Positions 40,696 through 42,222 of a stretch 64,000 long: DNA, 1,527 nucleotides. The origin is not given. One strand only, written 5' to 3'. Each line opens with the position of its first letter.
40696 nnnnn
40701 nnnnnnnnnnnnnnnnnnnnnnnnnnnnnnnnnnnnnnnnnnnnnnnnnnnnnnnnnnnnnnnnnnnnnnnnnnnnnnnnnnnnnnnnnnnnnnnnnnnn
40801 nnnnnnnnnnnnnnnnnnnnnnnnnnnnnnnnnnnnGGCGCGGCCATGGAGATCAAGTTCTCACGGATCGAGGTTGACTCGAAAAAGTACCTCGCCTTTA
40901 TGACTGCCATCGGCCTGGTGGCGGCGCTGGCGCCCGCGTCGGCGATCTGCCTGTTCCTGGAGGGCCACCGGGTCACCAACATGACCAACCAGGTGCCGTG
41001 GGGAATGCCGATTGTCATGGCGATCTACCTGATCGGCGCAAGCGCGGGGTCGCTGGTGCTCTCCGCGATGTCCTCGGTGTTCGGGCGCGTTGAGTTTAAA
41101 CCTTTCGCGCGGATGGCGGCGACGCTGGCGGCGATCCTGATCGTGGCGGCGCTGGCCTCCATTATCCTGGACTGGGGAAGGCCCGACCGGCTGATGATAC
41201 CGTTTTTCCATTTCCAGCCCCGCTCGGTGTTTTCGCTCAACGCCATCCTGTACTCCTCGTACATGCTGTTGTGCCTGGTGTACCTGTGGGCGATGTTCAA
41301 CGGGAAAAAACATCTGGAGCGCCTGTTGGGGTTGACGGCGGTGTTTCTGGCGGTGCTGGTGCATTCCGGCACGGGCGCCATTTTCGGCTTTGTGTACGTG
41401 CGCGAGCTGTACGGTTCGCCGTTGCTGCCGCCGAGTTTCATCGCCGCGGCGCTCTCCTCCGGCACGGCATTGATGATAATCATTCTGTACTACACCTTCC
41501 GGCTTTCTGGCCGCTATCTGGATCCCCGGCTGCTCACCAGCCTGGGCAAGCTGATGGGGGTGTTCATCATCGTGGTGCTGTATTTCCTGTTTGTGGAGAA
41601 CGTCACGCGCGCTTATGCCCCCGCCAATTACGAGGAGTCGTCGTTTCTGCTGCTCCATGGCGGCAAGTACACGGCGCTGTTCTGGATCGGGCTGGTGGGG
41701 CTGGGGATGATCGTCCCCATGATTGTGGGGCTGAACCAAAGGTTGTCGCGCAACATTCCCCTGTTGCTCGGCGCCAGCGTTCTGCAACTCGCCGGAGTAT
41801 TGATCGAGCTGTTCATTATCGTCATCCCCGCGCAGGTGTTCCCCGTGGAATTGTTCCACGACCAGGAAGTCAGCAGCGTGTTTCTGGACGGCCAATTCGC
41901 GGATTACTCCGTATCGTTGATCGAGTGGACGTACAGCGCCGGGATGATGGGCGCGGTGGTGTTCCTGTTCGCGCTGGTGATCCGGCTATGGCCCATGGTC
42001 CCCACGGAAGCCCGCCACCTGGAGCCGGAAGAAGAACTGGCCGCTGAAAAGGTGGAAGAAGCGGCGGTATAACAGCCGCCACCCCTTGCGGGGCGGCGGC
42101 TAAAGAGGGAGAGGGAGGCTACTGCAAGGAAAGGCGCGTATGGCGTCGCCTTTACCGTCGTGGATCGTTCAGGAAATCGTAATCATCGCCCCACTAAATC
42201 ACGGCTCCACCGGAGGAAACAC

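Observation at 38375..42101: Orphan dsrEFH (no dsrAB/C/MK nearby) followed by its own promoter, a coupled 47-aa TM peptide, a Tat FeS protein and an NrfD-like membrane subunit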

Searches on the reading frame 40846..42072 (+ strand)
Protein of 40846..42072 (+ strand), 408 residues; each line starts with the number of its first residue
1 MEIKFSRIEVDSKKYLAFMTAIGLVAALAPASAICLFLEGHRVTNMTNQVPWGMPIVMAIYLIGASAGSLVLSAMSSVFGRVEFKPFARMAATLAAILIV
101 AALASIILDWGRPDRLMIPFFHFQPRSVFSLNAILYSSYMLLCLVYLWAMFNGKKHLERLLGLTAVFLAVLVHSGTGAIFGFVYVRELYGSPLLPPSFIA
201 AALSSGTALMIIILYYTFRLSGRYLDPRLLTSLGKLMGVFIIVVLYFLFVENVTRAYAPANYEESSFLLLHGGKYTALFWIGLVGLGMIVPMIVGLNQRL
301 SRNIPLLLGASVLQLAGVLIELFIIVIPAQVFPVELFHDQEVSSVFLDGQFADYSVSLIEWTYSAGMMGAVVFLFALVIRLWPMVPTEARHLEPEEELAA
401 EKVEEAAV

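Call 3: search_protein_families(library=pfam, proteins=[window:40846-42072:+])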
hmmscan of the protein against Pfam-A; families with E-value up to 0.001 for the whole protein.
window:40846-42072:+ (408 aa): 1 family
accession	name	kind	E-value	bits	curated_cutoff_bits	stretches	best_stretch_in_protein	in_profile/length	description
PF03916.19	NrfD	-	4.9e-59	200.9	25.8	1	43-332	2-311/313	Polysulphide reductase, NrfD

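Call 4: search_protein_families(library=ncbifam, proteins=[window:40846-42072:+])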
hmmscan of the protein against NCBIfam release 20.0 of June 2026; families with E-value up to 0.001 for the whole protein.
window:40846-42072:+ (408 aa): 3 families
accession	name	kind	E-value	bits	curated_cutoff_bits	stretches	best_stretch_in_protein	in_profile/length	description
NF045798.1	DsrP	equivalog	2.8e-25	89.5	350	1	11-286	8-270/346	sulfate reduction electron transfer complex DsrMKJOP subunit DsrP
TIGR03148.1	cyt_nit_nrfD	equivalog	2.5e-19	69.7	347.6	2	157-330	140-312/316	cytochrome c nitrite reductase subunit NrfD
NF041784.1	mnquin_red_QrcD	equivalog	9.3e-16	58.1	570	1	12-389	15-405/408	menaquinone reductase integral membrane subunit QrcD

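Call 6: find_encoding_contigs(protein=window:40846-42072:+, flank=10000, max_places=6)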
Protein window:40846-42072:+ (408 aa): no gene with exactly this product is on record in the collection.

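Call 7: find_homologous_proteins(query=window:40846-42072:+)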
Query window:40846-42072:+ (408 aa): 1034 proteins with E <= 0.001 among 8000 candidates; the best 120 are listed.
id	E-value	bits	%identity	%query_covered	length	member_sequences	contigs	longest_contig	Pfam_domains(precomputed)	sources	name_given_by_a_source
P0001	1.2e-252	856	98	100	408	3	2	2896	PF03916.20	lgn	-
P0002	1.6e-185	635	71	96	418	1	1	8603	PF03916.20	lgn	-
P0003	2.0e-180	618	70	97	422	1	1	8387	PF03916.20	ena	-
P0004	7.5e-177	606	70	98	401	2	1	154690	PF03916.20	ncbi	-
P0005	1.8e-176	605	66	100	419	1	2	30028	PF03916.20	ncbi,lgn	-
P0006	3.2e-176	604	69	96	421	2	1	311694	PF03916.20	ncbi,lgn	ncbi:MAG: NrfD/PsrC family molybdoenzyme membrane anchor subunit [Candidatus Nitrospinota bacterium 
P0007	1.1e-175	602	69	96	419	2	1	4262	PF03916.20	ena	-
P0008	1.1e-171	589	72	93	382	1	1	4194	PF03916.20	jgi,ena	-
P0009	2.1e-168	578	69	97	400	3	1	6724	PF03916.20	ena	-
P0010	5.4e-167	574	67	97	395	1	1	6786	PF03916.20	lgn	-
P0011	1.4e-166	572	65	99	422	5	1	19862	PF03916.20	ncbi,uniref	ncbi:hypothetical protein MNBD_NITROSPINAE04-411 [hydrothermal vent metagenome]|uniref:Molybdopterin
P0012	2.7e-166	571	66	99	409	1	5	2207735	PF03916.20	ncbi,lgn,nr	ncbi:MAG: polysulfide reductase NrfD [Nitrospinae bacterium]|nr:polysulfide reductase NrfD [Nitrospi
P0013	7.6e-166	570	66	97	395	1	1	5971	PF03916.20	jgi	jgi:molybdopterin-containing oxidoreductase family membrane subunit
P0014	8.4e-166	570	68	95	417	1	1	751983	PF03916.20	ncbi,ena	-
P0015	1.1e-165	569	66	99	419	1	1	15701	PF03916.20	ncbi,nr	ncbi:MAG: polysulfide reductase NrfD [Nitrospinae bacterium]|nr:polysulfide reductase NrfD [Nitrospi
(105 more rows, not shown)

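Call 8: find_encoding_contigs(protein=P0004, flank=10000, max_places=2)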
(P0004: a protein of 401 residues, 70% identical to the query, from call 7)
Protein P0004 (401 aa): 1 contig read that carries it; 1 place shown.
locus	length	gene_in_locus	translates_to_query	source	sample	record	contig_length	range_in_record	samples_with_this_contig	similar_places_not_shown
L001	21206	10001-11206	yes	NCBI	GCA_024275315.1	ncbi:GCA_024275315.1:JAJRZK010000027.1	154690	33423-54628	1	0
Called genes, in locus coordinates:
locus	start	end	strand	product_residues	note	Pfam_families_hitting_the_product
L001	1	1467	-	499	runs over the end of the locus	PF12838:Fer4_7 (faint), PF13187:Fer4_9 (faint), PF13183:Fer4_8, PF13237:Fer4_10 (faint), PF13534:Fer4_17, PF02754:CCG (faint)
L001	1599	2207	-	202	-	PF02665:Nitrate_red_gam (weak)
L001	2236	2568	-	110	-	PF04358:DsrC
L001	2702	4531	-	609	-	PF14691:Fer4_20, PF01946:Thi4 (weak), PF00070:Pyr_redox (faint), PF00890:FAD_binding_2 (weak), PF01266:DAO, PF07992:Pyr_redox_2, PF12831:FAD_oxidored (weak), PF13450:NAD_binding_8, +3 more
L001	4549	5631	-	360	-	PF03460:NIR_SIR_ferr, PF01077:NIR_SIR, PF12838:Fer4_7 (weak)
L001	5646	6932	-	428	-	PF03460:NIR_SIR_ferr (weak), PF01077:NIR_SIR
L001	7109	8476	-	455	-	PF01656:CbiA, PF13500:AAA_26, PF07685:GATase_3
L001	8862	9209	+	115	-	-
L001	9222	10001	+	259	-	PF12838:Fer4_7 (faint), PF13187:Fer4_9 (faint), PF12797:Fer4_2 (faint), PF13247:Fer4_11, PF00037:Fer4 (weak), PF12837:Fer4_6 (weak), PF13237:Fer4_10 (weak), PF13247:Fer4_11 (weak)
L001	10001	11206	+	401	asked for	PF03916:NrfD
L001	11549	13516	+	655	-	PF05157:MshEN (weak), PF00437:T2SSE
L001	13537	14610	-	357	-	PF00483:NTP_transferase, PF12804:NTP_transf_3, PF22640:ManC_GMP_beta-helix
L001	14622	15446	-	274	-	PF02673:BacA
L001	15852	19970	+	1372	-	PF21623:HK_sensor_dom_bact, PF00672:HAMP, PF13185:GAF_2, PF13426:PAS_9, PF00989:PAS, PF13426:PAS_9, PF08447:PAS_3, PF00990:GGDEF, +6 more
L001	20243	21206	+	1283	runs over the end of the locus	PF08447:PAS_3, PF08448:PAS_4, PF08447:PAS_3, PF13426:PAS_9, PF00989:PAS, PF08448:PAS_4, PF13426:PAS_9, PF00990:GGDEF, +7 more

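Call 9: find_encoding_contigs(protein=P0012, flank=10000, max_places=2)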
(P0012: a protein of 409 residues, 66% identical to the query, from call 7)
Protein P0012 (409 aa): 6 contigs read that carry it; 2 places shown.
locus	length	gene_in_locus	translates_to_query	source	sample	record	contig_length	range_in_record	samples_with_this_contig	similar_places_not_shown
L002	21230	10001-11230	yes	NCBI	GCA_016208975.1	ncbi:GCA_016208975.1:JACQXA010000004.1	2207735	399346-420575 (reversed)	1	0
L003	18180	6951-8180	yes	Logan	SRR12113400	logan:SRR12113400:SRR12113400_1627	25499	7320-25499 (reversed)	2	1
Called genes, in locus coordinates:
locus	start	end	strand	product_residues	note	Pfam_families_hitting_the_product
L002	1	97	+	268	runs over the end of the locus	PF00132:Hexapep (weak), PF25084:LbH_EIF2B (faint), PF25087:GMPPB_C, PF00132:Hexapep, PF14602:Hexapep_2 (faint), PF13720:Acetyltransf_11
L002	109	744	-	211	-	PF13646:HEAT_2 (faint)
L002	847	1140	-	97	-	PF04077:DsrH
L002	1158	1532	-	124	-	PF02635:DsrE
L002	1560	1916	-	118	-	PF02635:DsrE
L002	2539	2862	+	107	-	PF01909:NTP_transf_2, PF18765:Polbeta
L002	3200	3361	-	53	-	-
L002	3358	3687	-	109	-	-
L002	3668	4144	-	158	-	PF02566:OsmC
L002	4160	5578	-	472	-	PF01656:CbiA, PF13500:AAA_26, PF07685:GATase_3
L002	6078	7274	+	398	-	PF03460:NIR_SIR_ferr, PF01077:NIR_SIR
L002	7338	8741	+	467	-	PF03460:NIR_SIR_ferr, PF01077:NIR_SIR, PF12838:Fer4_7 (weak), PF00037:Fer4 (weak)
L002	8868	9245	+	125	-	-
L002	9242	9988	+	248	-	PF13187:Fer4_9 (faint), PF12838:Fer4_7 (faint), PF13247:Fer4_11, PF00037:Fer4 (weak), PF12837:Fer4_6 (weak), PF13237:Fer4_10 (weak), PF13247:Fer4_11 (weak)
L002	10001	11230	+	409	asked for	PF03916:NrfD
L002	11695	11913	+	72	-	PF11903:ParD_like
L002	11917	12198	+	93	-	PF15781:ParE-like_toxin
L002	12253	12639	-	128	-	PF01850:PIN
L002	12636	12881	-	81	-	PF02604:PhdYeFM_antitox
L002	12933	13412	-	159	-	PF00582:Usp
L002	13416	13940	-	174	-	PF04982:TM_HPP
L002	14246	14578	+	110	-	PF04358:DsrC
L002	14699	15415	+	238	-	PF02665:Nitrate_red_gam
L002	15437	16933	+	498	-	PF13183:Fer4_8, PF13237:Fer4_10 (faint), PF13534:Fer4_17, PF02754:CCG (faint)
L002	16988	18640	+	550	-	PF14691:Fer4_20, PF01946:Thi4 (weak), PF00890:FAD_binding_2 (weak), PF01266:DAO, PF03486:HI0933_like (weak), PF07992:Pyr_redox_2, PF13450:NAD_binding_8, PF13738:Pyr_redox_3, +4 more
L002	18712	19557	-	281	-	PF01435:Peptidase_M48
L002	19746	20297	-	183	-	PF04011:LemA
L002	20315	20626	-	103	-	-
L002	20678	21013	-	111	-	PF01740:STAS, PF13466:STAS_2 (weak)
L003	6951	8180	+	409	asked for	PF03916:NrfD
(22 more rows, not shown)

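Call 15: find_encoding_contigs(protein=P0001, flank=10000, max_places=4)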
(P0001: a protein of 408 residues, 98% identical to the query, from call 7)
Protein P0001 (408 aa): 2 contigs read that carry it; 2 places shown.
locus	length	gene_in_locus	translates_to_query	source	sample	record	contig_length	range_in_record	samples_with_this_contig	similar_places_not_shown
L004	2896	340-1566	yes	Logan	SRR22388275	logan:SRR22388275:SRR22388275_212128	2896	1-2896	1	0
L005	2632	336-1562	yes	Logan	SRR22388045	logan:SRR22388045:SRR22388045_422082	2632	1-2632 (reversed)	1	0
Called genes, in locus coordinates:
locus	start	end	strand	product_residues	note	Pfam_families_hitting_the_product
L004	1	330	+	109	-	?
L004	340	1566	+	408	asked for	PF03916:NrfD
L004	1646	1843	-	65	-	-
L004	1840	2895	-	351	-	?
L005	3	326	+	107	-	?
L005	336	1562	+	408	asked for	PF03916:NrfD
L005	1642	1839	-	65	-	-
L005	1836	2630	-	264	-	?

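Call 16: find_encoding_contigs(protein=P0002, flank=10000, max_places=2)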
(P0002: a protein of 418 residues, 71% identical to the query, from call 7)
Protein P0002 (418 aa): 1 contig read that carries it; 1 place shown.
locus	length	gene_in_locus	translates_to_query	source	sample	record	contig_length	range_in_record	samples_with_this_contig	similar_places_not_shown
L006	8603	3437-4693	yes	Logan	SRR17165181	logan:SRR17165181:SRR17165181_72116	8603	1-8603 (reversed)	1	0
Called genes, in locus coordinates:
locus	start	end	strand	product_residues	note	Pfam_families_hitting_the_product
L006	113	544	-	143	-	PF02566:OsmC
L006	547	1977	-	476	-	PF01656:CbiA, PF13500:AAA_26, PF07685:GATase_3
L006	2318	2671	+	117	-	-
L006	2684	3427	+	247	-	PF13247:Fer4_11, PF00037:Fer4 (weak), PF12797:Fer4_2 (weak), PF12837:Fer4_6 (weak), PF13237:Fer4_10 (weak), PF12838:Fer4_7 (weak), PF13187:Fer4_9 (weak)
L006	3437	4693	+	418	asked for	PF03916:NrfD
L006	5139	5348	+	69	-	-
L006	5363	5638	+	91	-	PF17373:DUF5395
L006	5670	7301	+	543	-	PF03601:Cons_hypoth698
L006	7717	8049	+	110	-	PF04358:DsrC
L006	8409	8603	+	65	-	?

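Call 17: find_encoding_contigs(protein=P0003, flank=10000, max_places=2)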
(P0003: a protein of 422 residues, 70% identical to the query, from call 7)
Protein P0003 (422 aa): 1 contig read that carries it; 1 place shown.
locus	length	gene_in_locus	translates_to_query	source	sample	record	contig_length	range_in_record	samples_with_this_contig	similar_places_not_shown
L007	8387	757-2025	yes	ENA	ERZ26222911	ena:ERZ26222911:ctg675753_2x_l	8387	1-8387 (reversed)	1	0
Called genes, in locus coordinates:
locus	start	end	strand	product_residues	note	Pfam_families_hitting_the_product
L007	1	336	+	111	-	?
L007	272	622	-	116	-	-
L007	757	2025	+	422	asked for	PF03916:NrfD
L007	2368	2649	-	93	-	-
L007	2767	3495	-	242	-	PF00158:Sigma54_activat, PF14532:Sigma54_activ_2, PF00004:AAA (weak), PF07728:AAA_5, PF25601:AAA_lid_14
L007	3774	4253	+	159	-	PF00156:Pribosyltran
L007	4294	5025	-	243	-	PF00753:Lactamase_B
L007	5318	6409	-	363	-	PF13567:DUF4131, PF03772:Competence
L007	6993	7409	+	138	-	-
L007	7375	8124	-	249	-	PF16983:MFS_MOT1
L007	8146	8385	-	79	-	?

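Call 23: find_related_loci(query=A1, collection=genome_contigs, flank=10000)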
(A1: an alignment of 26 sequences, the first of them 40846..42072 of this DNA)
Query A1 (408 aa) in genome_contigs; peptide patterns used: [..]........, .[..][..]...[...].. (x = any residue, [..] = any of these).
87 stretches matched a pattern; 79 encode a relative of the query (tblastn E <= 1e-3); 78 distinct loci.
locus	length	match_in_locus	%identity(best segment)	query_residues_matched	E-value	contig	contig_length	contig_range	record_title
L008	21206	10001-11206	70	2-405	0e+0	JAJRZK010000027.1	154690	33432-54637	MAG: Nitrospirae bacterium isolate Dive96_bin4.192 k141_1957222, whole genome shotgun sequence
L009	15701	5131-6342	66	1-405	3e-174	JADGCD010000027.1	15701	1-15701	MAG: Nitrospinota bacterium isolate nWMHbin6 nWMH_bin6_NODE_27_length_15701_cov_6.093506, whole genome shotgun sequence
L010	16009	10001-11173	67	1-391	6e-174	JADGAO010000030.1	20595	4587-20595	MAG: Nitrospinota bacterium isolate nNGHbin12 nNGH_bin12_NODE_30_length_20595_cov_12.413281, whole genome shotgun sequen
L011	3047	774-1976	64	2-404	4e-174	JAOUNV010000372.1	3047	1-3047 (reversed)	MAG: Nitrospinota bacterium isolate 8_1_May_SF_Bin17 8_1_May_SF_Bin17_scaffold_105379_c1, whole genome shotgun sequence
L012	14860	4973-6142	66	1-390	1e-156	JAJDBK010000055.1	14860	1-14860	MAG: Nitrospinaceae bacterium isolate OFTM379 OFTM379_54, whole genome shotgun sequence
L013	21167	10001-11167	68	1-389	2e-155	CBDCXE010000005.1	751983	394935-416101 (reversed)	MAG: Nitrospinota bacterium isolate 1a5c112f-530b-4853-b9c3-525a2f2da88a genome assembly, contig: contig_5, whole genome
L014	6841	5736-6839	64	2-369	4e-155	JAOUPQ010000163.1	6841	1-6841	MAG: Nitrospinota bacterium isolate 8_1_Oct_SF_Bin59 8_1_Oct_SF_Bin59_scaffold_11830_c1, whole genome shotgun sequence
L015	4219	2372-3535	56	2-389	1e-144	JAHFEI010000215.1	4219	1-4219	MAG: Nitrospinales bacterium isolate nzgw265 NODE_79335_length_4220_cov_2.416443, whole genome shotgun sequence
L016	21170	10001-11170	69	1-390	2e-170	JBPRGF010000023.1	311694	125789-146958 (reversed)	MAG: Candidatus Nitrospinota bacterium M3_3B_026 megahit_906796, whole genome shotgun sequence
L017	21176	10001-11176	66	2-393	2e-160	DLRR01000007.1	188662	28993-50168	MAG TPA_asm: Nitrospinaceae bacterium UBA7883 UBA7883_contig_1740, whole genome shotgun sequence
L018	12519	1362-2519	59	4-389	2e-137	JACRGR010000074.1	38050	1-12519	MAG: Nitrospinota bacterium isolate NC_groundwater_1756_Pr3_B-0.1um_59_45 SR-2_scaffold_141_3366353, whole genome shotgu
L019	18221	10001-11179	65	2-394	5e-168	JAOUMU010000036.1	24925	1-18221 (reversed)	MAG: Nitrospinota bacterium isolate 8_1_July_SF_Bin48 8_1_July_SF_Bin48_scaffold_591_c1, whole genome shotgun sequence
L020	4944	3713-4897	52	1-395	6e-133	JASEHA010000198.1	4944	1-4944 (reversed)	MAG: bacterium isolate Yes70-11 NODE_198_length_4944_cov_15.751278, whole genome shotgun sequence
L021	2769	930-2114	52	1-395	9e-138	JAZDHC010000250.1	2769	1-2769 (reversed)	MAG: Candidatus Desantisbacteria bacterium isolate MEGAHIT-group-0.297 k141_2712079, whole genome shotgun sequence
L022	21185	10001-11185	52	1-395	2e-130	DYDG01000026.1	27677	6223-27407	MAG TPA_asm: Marinifilum sp. isolate IMS_BF-2 NODE_298_length_27729_cov_8.20767, whole genome shotgun sequence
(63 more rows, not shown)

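Call 57: search_protein_families(library=ncbifam, proteins=[L016:8878-9246:+, L002:8868-9245:+, L002:10001-11230:+, L016:10001-11170:+], max_evalue=0.01)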
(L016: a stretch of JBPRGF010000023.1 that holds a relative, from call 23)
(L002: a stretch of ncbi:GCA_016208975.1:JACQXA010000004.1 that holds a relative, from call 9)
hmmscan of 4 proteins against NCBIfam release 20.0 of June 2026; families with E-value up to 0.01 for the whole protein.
L016:8878-9246:+ (122 aa): 1 family
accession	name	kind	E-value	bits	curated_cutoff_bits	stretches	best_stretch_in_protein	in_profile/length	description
NF038038.1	cytoc_DsrJ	equivalog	5.4e-24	84.8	100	1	6-113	7-121/121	sulfate reduction electron transfer complex DsrMKJOP subunit DsrJ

L002:8868-9245:+ (125 aa): 1 family
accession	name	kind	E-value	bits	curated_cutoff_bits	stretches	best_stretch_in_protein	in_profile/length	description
NF038038.1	cytoc_DsrJ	equivalog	3.2e-25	88.8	100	1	7-114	8-121/121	sulfate reduction electron transfer complex DsrMKJOP subunit DsrJ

L002:10001-11230:+ (409 aa): 5 families
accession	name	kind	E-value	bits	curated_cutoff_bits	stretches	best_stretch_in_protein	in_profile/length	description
NF045798.1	DsrP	equivalog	1.3e-27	97.2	350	1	10-291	7-275/346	sulfate reduction electron transfer complex DsrMKJOP subunit DsrP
TIGR03148.1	cyt_nit_nrfD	equivalog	1.3e-17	64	347.6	2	158-331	141-313/316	cytochrome c nitrite reductase subunit NrfD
NF041784.1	mnquin_red_QrcD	equivalog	2.6e-16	59.9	570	1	13-338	16-365/408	menaquinone reductase integral membrane subunit QrcD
NF011568.0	PRK14992.1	equivalog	3.1e-08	33.4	314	1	51-333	18-292/341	tetrathionate reductase subunit TtrC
NF045714.1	sulf_resp_HmcC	equivalog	2.2e-05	23.9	550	1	22-327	8-324/376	sulfate respiration complex protein HmcC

L016:10001-11170:+ (390 aa): 4 families
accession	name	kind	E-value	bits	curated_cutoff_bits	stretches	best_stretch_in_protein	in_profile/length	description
NF045798.1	DsrP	equivalog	6.4e-29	101.5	350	1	23-293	20-277/346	sulfate reduction electron transfer complex DsrMKJOP subunit DsrP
TIGR03148.1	cyt_nit_nrfD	equivalog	5.2e-21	75.2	347.6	2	157-331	140-313/316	cytochrome c nitrite reductase subunit NrfD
NF041784.1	mnquin_red_QrcD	equivalog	3.2e-13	49.8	570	1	20-365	23-388/408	menaquinone reductase integral membrane subunit QrcD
NF011568.0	PRK14992.1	equivalog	2.1e-06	27.4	314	1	50-333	17-292/341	tetrathionate reductase subunit TtrC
